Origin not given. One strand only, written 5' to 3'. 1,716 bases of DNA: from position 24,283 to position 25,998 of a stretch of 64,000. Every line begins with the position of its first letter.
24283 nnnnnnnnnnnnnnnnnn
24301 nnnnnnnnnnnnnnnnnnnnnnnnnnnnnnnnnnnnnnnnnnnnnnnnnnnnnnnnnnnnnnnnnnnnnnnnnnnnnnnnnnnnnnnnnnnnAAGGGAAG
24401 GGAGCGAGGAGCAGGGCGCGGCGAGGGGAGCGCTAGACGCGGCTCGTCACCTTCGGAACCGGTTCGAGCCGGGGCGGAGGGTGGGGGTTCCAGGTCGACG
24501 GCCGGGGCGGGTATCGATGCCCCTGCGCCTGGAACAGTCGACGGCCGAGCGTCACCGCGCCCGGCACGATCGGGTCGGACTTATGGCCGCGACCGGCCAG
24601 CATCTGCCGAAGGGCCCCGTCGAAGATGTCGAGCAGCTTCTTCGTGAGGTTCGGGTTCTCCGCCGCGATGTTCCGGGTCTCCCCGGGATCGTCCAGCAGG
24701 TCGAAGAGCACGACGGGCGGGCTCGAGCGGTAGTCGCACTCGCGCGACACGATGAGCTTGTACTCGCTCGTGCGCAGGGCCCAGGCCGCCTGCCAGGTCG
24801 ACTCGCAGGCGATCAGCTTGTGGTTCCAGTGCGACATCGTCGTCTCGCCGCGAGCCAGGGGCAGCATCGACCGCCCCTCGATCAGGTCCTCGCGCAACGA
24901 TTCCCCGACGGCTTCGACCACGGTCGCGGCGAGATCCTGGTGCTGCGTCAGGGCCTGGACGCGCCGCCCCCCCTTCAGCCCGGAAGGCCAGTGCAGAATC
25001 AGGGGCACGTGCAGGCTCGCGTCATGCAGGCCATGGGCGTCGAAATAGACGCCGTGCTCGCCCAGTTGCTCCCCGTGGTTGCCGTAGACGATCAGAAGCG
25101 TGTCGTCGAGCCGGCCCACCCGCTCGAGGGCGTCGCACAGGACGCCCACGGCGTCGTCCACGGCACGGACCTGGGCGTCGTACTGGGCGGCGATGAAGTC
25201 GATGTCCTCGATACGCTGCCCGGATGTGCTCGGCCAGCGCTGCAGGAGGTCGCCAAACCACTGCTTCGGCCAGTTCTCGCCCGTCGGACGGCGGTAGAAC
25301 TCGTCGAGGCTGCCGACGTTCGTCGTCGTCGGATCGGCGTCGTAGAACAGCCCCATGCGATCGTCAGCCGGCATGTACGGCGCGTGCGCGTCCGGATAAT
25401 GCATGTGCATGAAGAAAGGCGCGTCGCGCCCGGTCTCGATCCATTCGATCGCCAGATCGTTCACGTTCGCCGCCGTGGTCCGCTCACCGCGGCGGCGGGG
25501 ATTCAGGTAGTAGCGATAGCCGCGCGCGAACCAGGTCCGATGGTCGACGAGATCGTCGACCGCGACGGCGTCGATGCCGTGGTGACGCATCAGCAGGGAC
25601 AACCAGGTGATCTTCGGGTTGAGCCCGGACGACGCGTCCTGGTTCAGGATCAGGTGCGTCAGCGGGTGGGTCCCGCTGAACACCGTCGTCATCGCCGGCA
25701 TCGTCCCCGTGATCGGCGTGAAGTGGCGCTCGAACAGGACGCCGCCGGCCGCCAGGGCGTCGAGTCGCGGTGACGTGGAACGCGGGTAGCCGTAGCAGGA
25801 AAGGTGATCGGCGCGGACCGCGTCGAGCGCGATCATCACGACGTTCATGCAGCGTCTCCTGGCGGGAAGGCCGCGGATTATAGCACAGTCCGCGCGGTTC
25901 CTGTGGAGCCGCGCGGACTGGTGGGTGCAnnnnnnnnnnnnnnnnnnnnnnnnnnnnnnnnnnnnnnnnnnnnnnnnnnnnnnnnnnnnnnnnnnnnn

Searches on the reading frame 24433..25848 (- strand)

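Call 53: search_protein_families(library=pfam, proteins=[window:24433-25848:-], max_evalue=0.0001)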
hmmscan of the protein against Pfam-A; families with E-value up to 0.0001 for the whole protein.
window:24433-25848:- (471 aa): 3 families
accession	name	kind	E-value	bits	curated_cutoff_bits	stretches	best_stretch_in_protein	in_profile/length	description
PF00884.28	Sulfatase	-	2.4e-38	132.6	25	1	2-315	2-300/301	Sulfatase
PF16347.10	SGSH_C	-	3.9e-16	60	29.3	1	263-398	1-135/154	N-sulphoglucosamine sulphohydrolase, C-terminal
PF01663.27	Phosphodiest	-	4.7e-08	33.5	23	0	3-69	1-64/342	Type I phosphodiesterase / nucleotide pyrophosphatase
